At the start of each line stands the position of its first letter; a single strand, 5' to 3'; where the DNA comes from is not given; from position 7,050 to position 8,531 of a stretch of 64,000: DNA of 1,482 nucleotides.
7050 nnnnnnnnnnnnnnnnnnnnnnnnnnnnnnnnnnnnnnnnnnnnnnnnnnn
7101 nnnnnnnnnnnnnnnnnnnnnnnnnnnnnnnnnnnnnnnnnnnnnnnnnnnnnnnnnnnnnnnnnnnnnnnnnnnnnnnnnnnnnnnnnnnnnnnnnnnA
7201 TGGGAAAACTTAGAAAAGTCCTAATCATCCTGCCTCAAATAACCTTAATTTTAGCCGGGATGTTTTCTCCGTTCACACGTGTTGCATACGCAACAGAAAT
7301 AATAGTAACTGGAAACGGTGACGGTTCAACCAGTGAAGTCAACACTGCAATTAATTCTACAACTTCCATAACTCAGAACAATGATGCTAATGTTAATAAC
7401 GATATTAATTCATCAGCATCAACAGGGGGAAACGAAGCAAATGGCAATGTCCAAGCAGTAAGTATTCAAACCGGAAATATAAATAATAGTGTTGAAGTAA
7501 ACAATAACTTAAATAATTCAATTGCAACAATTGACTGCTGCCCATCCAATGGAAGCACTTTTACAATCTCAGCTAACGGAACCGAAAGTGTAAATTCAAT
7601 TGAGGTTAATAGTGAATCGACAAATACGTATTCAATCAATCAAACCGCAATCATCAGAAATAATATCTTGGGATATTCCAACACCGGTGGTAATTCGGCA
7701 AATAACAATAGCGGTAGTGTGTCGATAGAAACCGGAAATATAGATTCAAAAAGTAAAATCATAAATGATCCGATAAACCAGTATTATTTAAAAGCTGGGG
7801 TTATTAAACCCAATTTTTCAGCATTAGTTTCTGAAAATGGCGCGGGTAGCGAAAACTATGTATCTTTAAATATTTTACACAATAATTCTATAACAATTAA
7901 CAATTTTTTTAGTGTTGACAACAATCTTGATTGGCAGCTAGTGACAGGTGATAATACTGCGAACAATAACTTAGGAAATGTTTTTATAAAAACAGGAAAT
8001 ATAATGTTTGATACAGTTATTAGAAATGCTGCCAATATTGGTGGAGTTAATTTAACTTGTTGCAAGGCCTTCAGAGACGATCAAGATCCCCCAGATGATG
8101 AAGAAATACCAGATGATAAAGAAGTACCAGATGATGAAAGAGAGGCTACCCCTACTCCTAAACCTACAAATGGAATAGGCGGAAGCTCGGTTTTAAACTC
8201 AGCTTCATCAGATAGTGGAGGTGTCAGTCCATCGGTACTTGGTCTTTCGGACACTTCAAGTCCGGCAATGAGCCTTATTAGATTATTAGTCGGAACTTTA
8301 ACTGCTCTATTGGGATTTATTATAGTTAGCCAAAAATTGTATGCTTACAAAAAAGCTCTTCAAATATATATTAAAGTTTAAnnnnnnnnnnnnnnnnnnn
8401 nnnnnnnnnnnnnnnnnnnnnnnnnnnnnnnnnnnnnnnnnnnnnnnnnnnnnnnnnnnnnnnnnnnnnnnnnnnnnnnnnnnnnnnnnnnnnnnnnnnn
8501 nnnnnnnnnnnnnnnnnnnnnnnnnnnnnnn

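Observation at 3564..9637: Sortase with a cluster of paralogous secreted repeat proteins built from a novel NTGG...S(I/V)xTG module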

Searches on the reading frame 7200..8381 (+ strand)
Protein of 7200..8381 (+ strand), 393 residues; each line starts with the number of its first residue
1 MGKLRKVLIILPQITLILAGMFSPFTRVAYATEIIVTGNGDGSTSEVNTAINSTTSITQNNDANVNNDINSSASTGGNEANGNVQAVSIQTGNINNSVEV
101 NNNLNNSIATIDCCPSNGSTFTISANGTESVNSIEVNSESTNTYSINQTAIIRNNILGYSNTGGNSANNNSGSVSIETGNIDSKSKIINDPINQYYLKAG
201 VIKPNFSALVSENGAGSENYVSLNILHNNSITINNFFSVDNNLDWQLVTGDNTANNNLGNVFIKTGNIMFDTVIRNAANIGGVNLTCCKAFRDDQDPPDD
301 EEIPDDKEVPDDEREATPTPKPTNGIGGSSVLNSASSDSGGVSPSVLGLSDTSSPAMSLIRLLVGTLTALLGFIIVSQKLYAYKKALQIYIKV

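Call 3: search_protein_families(library=pfam, proteins=[window:7200-8381:+], max_evalue=1)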
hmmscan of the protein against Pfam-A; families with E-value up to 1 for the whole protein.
window:7200-8381:+ (393 aa): 0 families

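Call 4: search_protein_families(library=ncbifam, proteins=[window:7200-8381:+], max_evalue=1)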
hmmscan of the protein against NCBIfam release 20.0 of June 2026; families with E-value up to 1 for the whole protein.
window:7200-8381:+ (393 aa): 0 families

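Call 24: find_homologous_proteins(query=window:7200-8381:+)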
Query window:7200-8381:+ (393 aa): 147 proteins with E <= 0.001 among 8000 candidates; the best 120 are listed.
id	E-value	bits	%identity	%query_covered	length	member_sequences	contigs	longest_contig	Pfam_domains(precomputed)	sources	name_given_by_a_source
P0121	1.2e-152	527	99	63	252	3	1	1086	-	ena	-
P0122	6.0e-63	232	43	92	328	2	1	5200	-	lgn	-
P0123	2.3e-58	216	44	72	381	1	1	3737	-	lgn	-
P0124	2.9e-58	216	39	91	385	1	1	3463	-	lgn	-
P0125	9.0e-58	214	45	69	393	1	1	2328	-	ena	-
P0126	3.7e-57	212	37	99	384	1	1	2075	-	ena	-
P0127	7.3e-55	205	39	90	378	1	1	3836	-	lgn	-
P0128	2.4e-54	203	38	91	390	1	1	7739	-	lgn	-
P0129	3.1e-54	203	42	73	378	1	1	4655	-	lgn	-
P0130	1.7e-53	200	40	73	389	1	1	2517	-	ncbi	-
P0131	1.9e-53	200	43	72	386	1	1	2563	-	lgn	-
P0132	1.9e-52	197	38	98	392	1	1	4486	-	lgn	-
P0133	1.8e-51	194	36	98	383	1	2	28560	-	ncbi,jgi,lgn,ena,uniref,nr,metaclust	ncbi:MAG: Rab GTPase domain-containing protein [Candidatus Woesebacteria bacterium GW2011_GWA1_37_7]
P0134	2.3e-51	193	40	76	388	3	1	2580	-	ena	-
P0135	9.5e-51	191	41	73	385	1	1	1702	-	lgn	-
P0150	4.2e-44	170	39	75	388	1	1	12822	-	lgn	-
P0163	2.3e-40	157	40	72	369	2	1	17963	-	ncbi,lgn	-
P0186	1.2e-28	119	32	95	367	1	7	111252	-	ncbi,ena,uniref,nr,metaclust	ncbi:hypothetical protein A2630_01730 [Candidatus Woesebacteria bacterium RIFCSPHIGHO2_01_FULL_44_10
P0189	4.6e-28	117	34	68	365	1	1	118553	-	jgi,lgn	jgi:hypothetical protein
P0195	1.0e-25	109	35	75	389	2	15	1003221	-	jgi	jgi:hypothetical protein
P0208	4.4e-23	100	37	71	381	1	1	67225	-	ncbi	-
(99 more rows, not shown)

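Call 40: find_encoding_contigs(protein=P0195, flank=8000, max_places=1)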
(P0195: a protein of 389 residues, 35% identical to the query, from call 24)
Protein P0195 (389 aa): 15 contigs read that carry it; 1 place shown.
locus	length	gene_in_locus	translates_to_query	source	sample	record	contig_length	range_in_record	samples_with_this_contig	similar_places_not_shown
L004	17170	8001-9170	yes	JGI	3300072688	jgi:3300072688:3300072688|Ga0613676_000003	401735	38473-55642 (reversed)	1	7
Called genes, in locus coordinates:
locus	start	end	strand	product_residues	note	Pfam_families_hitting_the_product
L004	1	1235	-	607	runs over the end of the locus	PF01039:Carboxyl_trans, PF03255:ACCA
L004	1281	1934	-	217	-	PF13098:Thioredoxin_2 (faint), PF13462:Thioredoxin_4, PF01323:DSBA, PF13743:Thioredoxin_5 (faint)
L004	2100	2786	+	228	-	-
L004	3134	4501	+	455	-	-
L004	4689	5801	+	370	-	-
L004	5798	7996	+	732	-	-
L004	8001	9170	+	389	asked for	-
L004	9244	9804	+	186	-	PF04203:Sortase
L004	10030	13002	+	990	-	PF00535:Glycos_transf_2 (weak), PF13641:Glyco_tranf_2_3, PF13632:Glyco_trans_2_3, PF13439:Glyco_transf_4, PF20706:GT4-conflict, PF00534:Glycos_transf_1, PF13692:Glyco_trans_1_4, PF13524:Glyco_trans_1_2 (weak)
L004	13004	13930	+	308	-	-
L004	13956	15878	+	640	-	PF04230:PS_pyruv_trans, PF01522:Polysacc_deac_1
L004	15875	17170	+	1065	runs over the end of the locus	-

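Call 41: find_encoding_contigs(protein=P0208, flank=8000, max_places=1)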
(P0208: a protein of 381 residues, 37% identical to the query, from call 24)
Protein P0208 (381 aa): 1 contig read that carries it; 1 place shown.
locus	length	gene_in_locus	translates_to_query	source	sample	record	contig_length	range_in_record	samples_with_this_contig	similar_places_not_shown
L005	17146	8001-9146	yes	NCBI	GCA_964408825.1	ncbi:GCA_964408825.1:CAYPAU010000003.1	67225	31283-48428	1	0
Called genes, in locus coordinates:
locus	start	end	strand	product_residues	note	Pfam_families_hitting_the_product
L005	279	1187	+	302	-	PF13231:PMT_2 (weak)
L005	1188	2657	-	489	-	-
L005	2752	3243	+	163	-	-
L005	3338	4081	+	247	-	-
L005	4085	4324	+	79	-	PF10055:DUF2292 (weak)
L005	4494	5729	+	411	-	-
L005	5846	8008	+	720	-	-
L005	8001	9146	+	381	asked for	-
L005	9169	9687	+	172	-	PF04203:Sortase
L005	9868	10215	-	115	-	-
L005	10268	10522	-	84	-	PF01541:GIY-YIG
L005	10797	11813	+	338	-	PF00953:Glycos_transf_4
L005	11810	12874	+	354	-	PF01098:FTSW_RODA_SPOVE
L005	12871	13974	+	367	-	PF03033:Glyco_transf_28, PF04101:Glyco_tran_28_C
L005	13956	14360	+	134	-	-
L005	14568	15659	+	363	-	PF02491:SHS2_FTSA, PF06723:MreB_Mbl (faint), PF11104:PilM_2 (faint), PF14450:FtsA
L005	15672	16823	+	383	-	PF00091:Tubulin, PF12327:FtsZ_C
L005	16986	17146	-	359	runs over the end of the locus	PF00589:Phage_integrase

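Call 42: find_encoding_contigs(protein=P0186, flank=8000, max_places=1)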
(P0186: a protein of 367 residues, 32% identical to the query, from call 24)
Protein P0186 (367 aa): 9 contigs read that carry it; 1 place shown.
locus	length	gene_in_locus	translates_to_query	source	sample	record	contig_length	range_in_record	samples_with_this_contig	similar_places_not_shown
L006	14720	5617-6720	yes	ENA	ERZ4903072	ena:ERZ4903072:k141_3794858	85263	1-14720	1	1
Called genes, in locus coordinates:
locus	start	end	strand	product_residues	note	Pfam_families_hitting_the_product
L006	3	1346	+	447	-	?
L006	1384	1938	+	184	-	-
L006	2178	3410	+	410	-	-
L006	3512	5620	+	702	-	-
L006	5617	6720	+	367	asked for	-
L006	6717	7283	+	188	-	PF04203:Sortase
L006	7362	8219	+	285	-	PF00188:CAP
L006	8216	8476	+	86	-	-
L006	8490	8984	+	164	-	PF04308:RNaseH_like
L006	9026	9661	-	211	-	PF00175:NAD_binding_1, PF08030:NAD_binding_6 (faint)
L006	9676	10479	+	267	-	PF13472:Lipase_GDSL_2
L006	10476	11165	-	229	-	PF01746:tRNA_m1G_MT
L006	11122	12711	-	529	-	-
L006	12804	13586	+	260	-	PF25984:BSH_YknX (weak), PF25990:Beta-barrel_YknX (weak)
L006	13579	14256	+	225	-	PF00005:ABC_tran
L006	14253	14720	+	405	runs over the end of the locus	PF12704:MacB_PCD, PF02687:FtsX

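Call 43: find_encoding_contigs(protein=P0189, flank=8000, max_places=1)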
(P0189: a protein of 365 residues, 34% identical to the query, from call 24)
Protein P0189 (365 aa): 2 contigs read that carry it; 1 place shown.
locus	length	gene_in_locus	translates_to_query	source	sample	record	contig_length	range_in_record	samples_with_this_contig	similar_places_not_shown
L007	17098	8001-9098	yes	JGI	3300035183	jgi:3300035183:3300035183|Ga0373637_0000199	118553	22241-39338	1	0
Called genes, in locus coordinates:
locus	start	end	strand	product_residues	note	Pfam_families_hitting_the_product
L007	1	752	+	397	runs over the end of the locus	PF13529:Peptidase_C39_2 (weak)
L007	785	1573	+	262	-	-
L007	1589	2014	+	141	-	PF04892:VanZ-LLP1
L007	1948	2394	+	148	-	PF02367:TsaE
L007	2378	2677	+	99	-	PF00814:TsaD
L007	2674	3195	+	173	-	PF27226:AF_1845 (weak)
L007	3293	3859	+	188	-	-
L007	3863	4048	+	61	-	PF10055:DUF2292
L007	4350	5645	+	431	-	-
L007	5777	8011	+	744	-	-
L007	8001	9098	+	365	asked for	-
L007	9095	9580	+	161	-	PF04203:Sortase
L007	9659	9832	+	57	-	-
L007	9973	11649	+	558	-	PF05157:MshEN, PF00437:T2SSE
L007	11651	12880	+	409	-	PF28597:T2SSF_N, PF00482:T2SSF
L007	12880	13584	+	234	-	-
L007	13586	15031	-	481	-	-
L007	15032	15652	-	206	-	-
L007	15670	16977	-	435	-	PF13620:CarboxypepD_reg (faint), PF17802:SpaA (faint)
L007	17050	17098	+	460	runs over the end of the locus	PF11104:PilM_2, PF05137:PilN (weak)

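Call 59: predict_structure(alignment_id=A3)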
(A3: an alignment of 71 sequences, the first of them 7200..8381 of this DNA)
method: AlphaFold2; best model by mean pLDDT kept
length: 393 residues; sequences in the alignment: 71
mean_pLDDT: 77.6   pTM: 0.53
mean pLDDT of the five models: 77.6, 75.4, 71.4, 70.9, 65.3
residues with pLDDT >= 90: 119; 70-90: 168; 50-70: 68; < 50: 38
segments of 3 or more residues with pLDDT < 50: 26-30, 323-352
pLDDT, mean of each block of 10 residues (from residue 1): 64 78 50 61 67 77 82 90 93 89 79 67 74 79 83 91 96 96 90 85 75 77 82 88 94 96 96 90 79 61 56 55 45 39 42 74 95 96 94 88
secondary structure, 60 per line:
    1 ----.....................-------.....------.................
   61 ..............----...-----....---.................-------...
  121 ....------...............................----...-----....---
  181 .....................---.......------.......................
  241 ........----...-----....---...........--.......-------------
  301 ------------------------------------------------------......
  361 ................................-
elements in order: H5-25 E33-37 E44-74 E79-81 E87-90 E94-110 E118-124 E131-161 E166-168 E174-177 E181-201 E205-211 E218-248 E253-255 E261-264 E268-278 E281-287 H355-392

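Call 64: fold_search(model_id=the predicted structure, library=pdb)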
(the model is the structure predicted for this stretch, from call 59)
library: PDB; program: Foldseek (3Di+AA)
matches with E <= 10: 80; with E <= 0.001: 0
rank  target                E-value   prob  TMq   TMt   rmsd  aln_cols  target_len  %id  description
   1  9u4u_A                3.5e-03  0.33  0.09  0.17  31.4       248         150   13  Structure of the functional amyloid FapC from Pseudomonas sp.UK4 (released 2025-08-06)
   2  5nxk_A                3.5e-01  0.02  0.05  0.07  38.2       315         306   14  L. reuteri 53608 SRRP (released 2018-03-21)
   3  5awf_A                4.0e-01  0.02  0.07  0.07  38.9       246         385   11  Crystal structure of SufB-SufC-SufD complex from Escherichia coli (released 2015-11-11)
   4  6n2b_A                5.6e-01  0.01  0.04  0.05  42.1       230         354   10  The Crystal Structure of Caldicellulosiruptor kristjanssonii Tapirin C-terminal domain (released 2018-12-19)
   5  8c50_A                6.7e-01  0.01  0.05  0.06  42.7       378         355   11  Pontibacter korlensis curli subunit CsgA (released 2023-06-28)
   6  4wa0                  6.7e-01  0.01  0.04  0.05  36.8       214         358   12  The structure of a possible adhesin C-terminal domain from Caldicellulosiruptor kronotskyensis (released 2015-03-04)
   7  5awg_B                8.1e-01  0.02  0.07  0.07  41.0       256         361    9  Crystal structure of Hg-bound SufB-SufC-SufD complex from Escherichia coli (released 2015-11-11)
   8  4yzq_A                8.9e-01  0.01  0.05  0.08  39.0       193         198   11  C. bescii Family 3 pectate lyase double mutant K108A/Q111N in complex with trigalacturonic acid (released 2015-12-23)
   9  5awf_B                1.0e+00  0.01  0.06  0.06  36.4       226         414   12  Crystal structure of SufB-SufC-SufD complex from Escherichia coli (released 2015-11-11)
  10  4yzq_B                1.3e+00  0.01  0.04  0.07  38.0       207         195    8  C. bescii Family 3 pectate lyase double mutant K108A/Q111N in complex with trigalacturonic acid (released 2015-12-23)
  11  6sus                  1.3e+00  0.01  0.04  0.06  39.4       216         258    8  Crystal structure of RTX domain blocks IV and V of adenylate cyclase toxin from Bordetella pertussis (released 2020-09-16)
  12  5nxk_B                1.3e+00  0.01  0.05  0.06  39.9       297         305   14  L. reuteri 53608 SRRP (released 2018-03-21)
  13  5ny0                  1.4e+00  0.01  0.04  0.05  40.9       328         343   11  L. reuters 100-23 SRRP (released 2018-03-21)
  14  4z05_A                1.4e+00  0.01  0.04  0.06  39.8       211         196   10  C. bescii Family 3 pectate lyase mutant E84A (released 2015-12-23)
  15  5gkd_A                1.7e+00  0.01  0.05  0.03  42.1       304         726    8  Structure of PL6 family alginate lyase AlyGC (released 2017-02-08)
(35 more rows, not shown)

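Call 67: search_protein_families(library=ncbifam, proteins=[L004:9244-9804:+, L005:9169-9687:+, L006:6717-7283:+, L007:9095-9580:+], max_evalue=0.001)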
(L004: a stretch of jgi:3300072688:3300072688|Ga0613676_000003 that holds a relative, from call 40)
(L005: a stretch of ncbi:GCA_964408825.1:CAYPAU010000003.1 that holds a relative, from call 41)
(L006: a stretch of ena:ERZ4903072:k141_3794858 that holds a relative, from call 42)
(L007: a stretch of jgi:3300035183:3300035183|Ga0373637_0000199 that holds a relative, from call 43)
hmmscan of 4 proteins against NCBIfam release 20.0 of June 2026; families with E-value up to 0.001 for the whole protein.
L004:9244-9804:+ (186 aa): 7 families
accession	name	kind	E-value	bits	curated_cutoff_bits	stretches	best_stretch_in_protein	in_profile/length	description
NF033745.1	class_C_sortase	subfamily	3.6e-18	66.1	160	1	51-183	96-218/220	class C sortase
TIGR01076.1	sortase_fam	subfamily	1.8e-14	53.7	39.35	1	74-182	19-124/136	sortase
NF033746.1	class_D_sortase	subfamily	1.1e-09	38.2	165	1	47-185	9-133/135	class D sortase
NF058671.1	sortase_SrtD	exception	2.3e-09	37.2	140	1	50-181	66-183/187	class D sortase, LPxTATN-specific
NF033748.1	class_F_sortase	subfamily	1.8e-07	30.9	166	1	49-170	12-134/155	class F sortase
NF033747.1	class_E_sortase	subfamily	2.6e-07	30.7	160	1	45-183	68-203/211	class E sortase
TIGR03784.1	marine_sortase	equivalog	7e-07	29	158.25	1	83-172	79-159/174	class GN sortase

L005:9169-9687:+ (172 aa): 7 families
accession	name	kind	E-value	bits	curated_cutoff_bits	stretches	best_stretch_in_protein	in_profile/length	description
NF033745.1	class_C_sortase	subfamily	6.2e-18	65.3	160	1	35-168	95-218/220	class C sortase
TIGR01076.1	sortase_fam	subfamily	3e-17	62.7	39.35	1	35-167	2-124/136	sortase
NF058671.1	sortase_SrtD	exception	4.5e-14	52.6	140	1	38-169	69-186/187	class D sortase, LPxTATN-specific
NF033746.1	class_D_sortase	subfamily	5.7e-14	52.1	165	1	37-171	14-134/135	class D sortase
NF033747.1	class_E_sortase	subfamily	3.5e-07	30.3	160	1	57-168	90-203/211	class E sortase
NF033748.1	class_F_sortase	subfamily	0.00021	21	166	1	36-154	14-133/155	class F sortase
TIGR03784.1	marine_sortase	equivalog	0.00022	20.9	158.25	1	101-159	102-161/174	class GN sortase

L006:6717-7283:+ (188 aa): 7 families
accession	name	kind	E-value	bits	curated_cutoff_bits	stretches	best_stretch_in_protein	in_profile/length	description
NF033747.1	class_E_sortase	subfamily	6.7e-13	49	160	1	50-183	61-204/211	class E sortase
NF058671.1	sortase_SrtD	exception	3.6e-11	43.1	140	1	67-173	66-172/187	class D sortase, LPxTATN-specific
NF033746.1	class_D_sortase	subfamily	1.2e-10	41.3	165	1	75-183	20-132/135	class D sortase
TIGR01076.1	sortase_fam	subfamily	1.3e-09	38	39.35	1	77-183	12-126/136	sortase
NF033745.1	class_C_sortase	subfamily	3.5e-09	36.7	160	1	96-182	125-218/220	class C sortase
NF033748.1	class_F_sortase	subfamily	9.6e-08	31.8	166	1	57-176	8-140/155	class F sortase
TIGR03784.1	marine_sortase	equivalog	1.8e-07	30.9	158.25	1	95-174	82-161/174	class GN sortase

L007:9095-9580:+ (161 aa): 8 families
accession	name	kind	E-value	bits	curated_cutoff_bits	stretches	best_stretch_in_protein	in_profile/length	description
NF033745.1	class_C_sortase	subfamily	7.2e-11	42.2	160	1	37-160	93-220/220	class C sortase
TIGR01076.1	sortase_fam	subfamily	8.9e-11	41.7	39.35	1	78-160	39-127/136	sortase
NF058671.1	sortase_SrtD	exception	6.3e-09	35.8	140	1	81-145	104-168/187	class D sortase, LPxTATN-specific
NF033746.1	class_D_sortase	subfamily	7e-08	32.4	165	1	81-145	50-114/135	class D sortase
NF033747.1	class_E_sortase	subfamily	1.3e-07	31.7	160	1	72-159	104-204/211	class E sortase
NF033748.1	class_F_sortase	subfamily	2.9e-07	30.3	166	1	31-152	5-140/155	class F sortase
TIGR03784.1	marine_sortase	equivalog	8.8e-06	25.5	158.25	1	68-150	78-160/174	class GN sortase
NF006442.0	PRK08751.1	equivalog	0.00058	18.3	1023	1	41-133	404-490/560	long-chain fatty acid--CoA ligase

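Call 80: search_protein_families(library=ncbifam, proteins=[P0195, P0163, P0127, P0150, window:7200-8381:+, P0124, P0133, P0186], max_evalue=10)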
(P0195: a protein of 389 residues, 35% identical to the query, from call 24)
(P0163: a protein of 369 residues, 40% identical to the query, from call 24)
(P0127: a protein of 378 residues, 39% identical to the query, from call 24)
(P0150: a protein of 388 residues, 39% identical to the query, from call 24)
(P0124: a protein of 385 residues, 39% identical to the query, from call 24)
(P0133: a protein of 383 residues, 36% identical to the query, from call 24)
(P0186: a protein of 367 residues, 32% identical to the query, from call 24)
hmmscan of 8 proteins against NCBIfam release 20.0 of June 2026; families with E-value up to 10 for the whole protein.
P0195 (389 aa): 1 family
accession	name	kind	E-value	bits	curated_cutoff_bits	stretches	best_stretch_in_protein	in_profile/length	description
NF040999.1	pilin_ComGC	equivalog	0.038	14.2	75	1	22-65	15-56/84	competence type IV pilus major pilin ComGC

P0163 (369 aa): 1 family
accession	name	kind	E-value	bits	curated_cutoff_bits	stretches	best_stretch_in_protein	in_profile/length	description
NF053819.1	EF0750_LPXTG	subfamily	4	8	47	1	318-359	58-99/105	EF2685/EF0750 family sortase-dependent surface protein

P0127 (378 aa): 4 families
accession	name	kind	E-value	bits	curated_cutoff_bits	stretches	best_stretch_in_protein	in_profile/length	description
NF053819.1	EF0750_LPXTG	subfamily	0.0018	18.7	47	1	301-366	43-97/105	EF2685/EF0750 family sortase-dependent surface protein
NF003263.0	PRK04235.1-1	equivalog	0.13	11.4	237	1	154-237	124-206/219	hypothetical protein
TIGR01167.1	LPXTG_anchor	domain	1.3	9.8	15.9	1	342-368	2-29/34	LPXTG cell wall anchor domain-containing protein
TIGR03778.1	VPDSG_CTERM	subfamily_domain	9.6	6.5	22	0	8-21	8-21/24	VPDSG-CTERM sorting domain-containing protein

P0150 (388 aa): 1 family
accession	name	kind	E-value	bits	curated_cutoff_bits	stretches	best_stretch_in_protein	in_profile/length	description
NF053819.1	EF0750_LPXTG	subfamily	0.0022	18.5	47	1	314-373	49-98/105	EF2685/EF0750 family sortase-dependent surface protein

window:7200-8381:+ (393 aa): 0 families

P0124 (385 aa): 1 family
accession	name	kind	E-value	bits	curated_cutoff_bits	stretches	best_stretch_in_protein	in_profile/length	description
NF053819.1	EF0750_LPXTG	subfamily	2.9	8.4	47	1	6-67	3-64/105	EF2685/EF0750 family sortase-dependent surface protein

P0133 (383 aa): 2 families
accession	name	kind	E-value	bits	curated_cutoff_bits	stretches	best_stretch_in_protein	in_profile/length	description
NF007470.1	PRK10051.1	equivalog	0.00079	19.4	160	1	9-145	1-138/150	curli major subunit CsgA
TIGR00926.1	2A1704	subfamily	2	6.7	821.6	1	43-164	433-546/671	oligopeptide:H+ symporter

P0186 (367 aa): 0 families
